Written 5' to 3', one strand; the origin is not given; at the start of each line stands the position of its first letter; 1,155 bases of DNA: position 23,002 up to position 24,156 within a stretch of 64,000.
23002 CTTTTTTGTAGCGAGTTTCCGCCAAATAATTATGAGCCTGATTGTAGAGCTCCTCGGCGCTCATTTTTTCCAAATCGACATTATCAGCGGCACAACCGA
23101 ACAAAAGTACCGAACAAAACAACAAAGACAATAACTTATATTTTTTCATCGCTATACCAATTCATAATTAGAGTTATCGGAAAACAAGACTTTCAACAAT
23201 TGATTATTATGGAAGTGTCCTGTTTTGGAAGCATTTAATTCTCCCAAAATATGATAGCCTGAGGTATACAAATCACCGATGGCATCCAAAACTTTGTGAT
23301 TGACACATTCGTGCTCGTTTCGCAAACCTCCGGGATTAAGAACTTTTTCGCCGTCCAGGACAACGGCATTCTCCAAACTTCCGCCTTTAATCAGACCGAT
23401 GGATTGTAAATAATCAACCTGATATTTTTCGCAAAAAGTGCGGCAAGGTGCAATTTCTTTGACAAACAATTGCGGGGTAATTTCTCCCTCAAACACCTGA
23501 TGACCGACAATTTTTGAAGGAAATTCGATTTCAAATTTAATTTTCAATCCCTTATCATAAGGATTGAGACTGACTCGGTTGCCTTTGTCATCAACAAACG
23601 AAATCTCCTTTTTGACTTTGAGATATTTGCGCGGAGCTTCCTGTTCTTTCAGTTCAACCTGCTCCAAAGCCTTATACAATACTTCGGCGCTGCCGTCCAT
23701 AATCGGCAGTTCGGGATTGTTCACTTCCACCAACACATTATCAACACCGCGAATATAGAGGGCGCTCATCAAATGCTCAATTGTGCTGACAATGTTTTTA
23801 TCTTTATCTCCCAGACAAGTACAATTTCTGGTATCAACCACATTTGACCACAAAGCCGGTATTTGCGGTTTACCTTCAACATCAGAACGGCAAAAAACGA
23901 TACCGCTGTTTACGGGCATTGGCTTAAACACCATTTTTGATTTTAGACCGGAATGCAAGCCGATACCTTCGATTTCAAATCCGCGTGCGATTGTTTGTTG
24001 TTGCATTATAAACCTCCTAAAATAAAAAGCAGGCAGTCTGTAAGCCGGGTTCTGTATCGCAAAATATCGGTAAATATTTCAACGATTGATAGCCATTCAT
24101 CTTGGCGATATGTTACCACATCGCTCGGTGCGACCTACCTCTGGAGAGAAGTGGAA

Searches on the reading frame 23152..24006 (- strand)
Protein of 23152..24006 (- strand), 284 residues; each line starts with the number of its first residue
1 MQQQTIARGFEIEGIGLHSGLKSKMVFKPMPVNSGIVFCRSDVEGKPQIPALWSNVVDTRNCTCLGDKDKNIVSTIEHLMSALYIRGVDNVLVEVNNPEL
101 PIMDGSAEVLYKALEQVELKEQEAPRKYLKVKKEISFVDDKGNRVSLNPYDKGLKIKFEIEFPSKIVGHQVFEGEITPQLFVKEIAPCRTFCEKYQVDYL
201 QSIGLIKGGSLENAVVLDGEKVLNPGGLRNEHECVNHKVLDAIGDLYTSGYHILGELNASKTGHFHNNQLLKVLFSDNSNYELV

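Call 31: find_encoding_contigs(protein=window:23152-24006:-, flank=10000, max_places=1)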
Protein window:23152-24006:- (284 aa): 5 contigs read that carry it; 1 place shown.
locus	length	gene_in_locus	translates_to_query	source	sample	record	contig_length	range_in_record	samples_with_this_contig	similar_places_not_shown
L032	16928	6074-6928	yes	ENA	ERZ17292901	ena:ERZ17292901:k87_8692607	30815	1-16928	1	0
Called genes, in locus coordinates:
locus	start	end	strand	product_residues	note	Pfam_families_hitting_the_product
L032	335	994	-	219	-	-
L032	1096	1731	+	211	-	-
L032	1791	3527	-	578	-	PF03717:PBP_dimer, PF00905:Transpeptidase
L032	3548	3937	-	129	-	-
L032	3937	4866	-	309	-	PF01795:Methyltransf_5, PF01728:FtsJ (faint)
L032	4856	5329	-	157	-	PF02381:MraZ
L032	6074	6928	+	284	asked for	PF03331:LpxC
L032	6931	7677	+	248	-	PF13512:TPR_18, PF07719:TPR_2 (faint), PF13181:TPR_8 (faint), PF13424:TPR_12 (faint), PF13428:TPR_14 (faint), PF13525:YfiO, PF13432:TPR_16 (faint), PF13174:TPR_6 (weak), +1 more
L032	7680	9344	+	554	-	PF02463:SMC_N, PF13175:AAA_15 (weak), PF13476:AAA_23, PF13304:AAA_21 (faint)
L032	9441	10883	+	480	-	PF00749:tRNA-synt_1c, PF19269:Anticodon_2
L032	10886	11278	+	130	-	PF00293:NUDIX, PF14815:NUDIX_4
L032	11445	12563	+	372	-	PF13466:STAS_2 (weak), PF02405:MlaE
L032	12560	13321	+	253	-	PF00005:ABC_tran, PF13304:AAA_21 (weak)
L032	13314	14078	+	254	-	PF02470:MlaD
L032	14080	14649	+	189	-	PF03886:ABC_trans_aux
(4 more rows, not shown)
